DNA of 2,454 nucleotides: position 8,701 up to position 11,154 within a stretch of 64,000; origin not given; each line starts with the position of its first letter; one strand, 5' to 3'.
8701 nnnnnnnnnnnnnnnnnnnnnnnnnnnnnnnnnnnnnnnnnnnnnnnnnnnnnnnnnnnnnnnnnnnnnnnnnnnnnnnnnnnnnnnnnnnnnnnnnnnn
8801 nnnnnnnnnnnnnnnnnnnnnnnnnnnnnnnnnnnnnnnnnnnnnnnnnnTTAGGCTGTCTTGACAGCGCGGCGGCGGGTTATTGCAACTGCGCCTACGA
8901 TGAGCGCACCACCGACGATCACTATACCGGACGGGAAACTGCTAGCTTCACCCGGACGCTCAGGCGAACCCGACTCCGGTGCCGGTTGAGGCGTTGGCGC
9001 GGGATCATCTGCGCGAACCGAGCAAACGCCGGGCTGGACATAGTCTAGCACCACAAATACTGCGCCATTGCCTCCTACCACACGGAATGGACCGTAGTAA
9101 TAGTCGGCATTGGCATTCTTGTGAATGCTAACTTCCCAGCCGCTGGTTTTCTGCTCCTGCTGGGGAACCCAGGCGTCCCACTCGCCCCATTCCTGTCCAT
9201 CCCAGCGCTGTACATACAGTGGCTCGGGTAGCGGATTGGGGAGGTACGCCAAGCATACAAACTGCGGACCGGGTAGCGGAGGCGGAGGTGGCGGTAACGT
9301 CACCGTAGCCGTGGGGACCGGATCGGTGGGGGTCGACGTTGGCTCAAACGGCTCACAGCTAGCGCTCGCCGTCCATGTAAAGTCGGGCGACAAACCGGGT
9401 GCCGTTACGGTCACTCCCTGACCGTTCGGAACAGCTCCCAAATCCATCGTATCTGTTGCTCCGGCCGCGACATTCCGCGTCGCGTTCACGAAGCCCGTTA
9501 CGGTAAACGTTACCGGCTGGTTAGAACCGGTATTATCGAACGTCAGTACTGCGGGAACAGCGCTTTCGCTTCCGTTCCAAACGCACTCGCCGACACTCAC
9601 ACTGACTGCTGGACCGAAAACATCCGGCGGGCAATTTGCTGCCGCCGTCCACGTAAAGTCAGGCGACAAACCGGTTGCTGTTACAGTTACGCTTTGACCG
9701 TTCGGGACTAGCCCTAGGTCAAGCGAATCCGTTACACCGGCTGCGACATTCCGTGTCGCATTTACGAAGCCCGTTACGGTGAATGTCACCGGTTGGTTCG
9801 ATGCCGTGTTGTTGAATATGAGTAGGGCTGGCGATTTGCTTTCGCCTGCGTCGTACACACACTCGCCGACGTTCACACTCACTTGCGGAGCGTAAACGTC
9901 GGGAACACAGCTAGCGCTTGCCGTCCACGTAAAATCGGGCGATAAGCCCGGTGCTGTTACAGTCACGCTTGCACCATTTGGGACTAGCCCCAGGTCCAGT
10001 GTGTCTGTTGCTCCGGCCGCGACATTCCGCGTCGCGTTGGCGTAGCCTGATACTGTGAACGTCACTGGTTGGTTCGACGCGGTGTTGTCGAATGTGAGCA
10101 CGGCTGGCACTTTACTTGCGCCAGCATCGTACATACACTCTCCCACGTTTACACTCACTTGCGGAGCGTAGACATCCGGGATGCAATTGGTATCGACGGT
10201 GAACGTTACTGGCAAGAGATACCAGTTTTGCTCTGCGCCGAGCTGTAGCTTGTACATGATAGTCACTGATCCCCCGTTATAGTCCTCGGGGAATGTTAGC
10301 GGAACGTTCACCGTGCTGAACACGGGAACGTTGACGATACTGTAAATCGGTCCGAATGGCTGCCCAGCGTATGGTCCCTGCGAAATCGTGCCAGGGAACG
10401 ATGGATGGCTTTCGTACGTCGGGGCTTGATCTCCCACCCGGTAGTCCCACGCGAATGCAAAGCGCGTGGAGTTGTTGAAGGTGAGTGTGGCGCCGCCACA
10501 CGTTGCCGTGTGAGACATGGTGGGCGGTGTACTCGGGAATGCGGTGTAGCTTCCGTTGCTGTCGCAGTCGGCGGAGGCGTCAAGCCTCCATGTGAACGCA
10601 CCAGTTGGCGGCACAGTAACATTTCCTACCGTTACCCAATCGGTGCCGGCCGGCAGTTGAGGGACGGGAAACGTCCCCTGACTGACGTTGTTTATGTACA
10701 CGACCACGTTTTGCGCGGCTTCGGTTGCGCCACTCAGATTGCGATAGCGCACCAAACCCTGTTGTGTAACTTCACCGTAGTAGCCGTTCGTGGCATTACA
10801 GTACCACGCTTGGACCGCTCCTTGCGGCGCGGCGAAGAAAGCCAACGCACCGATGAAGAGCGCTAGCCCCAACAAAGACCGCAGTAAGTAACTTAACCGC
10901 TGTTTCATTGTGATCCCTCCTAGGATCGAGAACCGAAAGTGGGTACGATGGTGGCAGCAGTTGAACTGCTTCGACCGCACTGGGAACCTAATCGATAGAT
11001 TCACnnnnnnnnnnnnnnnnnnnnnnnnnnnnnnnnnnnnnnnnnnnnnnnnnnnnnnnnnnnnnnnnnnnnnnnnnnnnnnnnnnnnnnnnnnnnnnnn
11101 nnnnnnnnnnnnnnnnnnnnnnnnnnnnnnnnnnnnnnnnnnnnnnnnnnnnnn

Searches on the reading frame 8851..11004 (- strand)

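Call 3: search_protein_families(library=pfam, proteins=[window:8851-11004:-], max_evalue=1)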
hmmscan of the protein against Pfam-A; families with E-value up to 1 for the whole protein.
window:8851-11004:- (717 aa): 1 family
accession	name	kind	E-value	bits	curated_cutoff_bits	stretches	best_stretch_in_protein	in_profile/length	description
PF18224.6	ToxB_N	-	0.83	10.2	25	0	267-296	10-39/61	ToxB N-terminal domain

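Call 4: search_protein_families(library=ncbifam, proteins=[window:8851-11004:-], max_evalue=1)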
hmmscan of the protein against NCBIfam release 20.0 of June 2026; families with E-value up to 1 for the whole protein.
window:8851-11004:- (717 aa): 1 family
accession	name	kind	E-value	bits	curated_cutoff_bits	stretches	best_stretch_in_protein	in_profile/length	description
NF041766.1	choice_anch_U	domain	0.024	15.5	32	1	221-274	14-63/92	choice-of-anchor U domain-containing protein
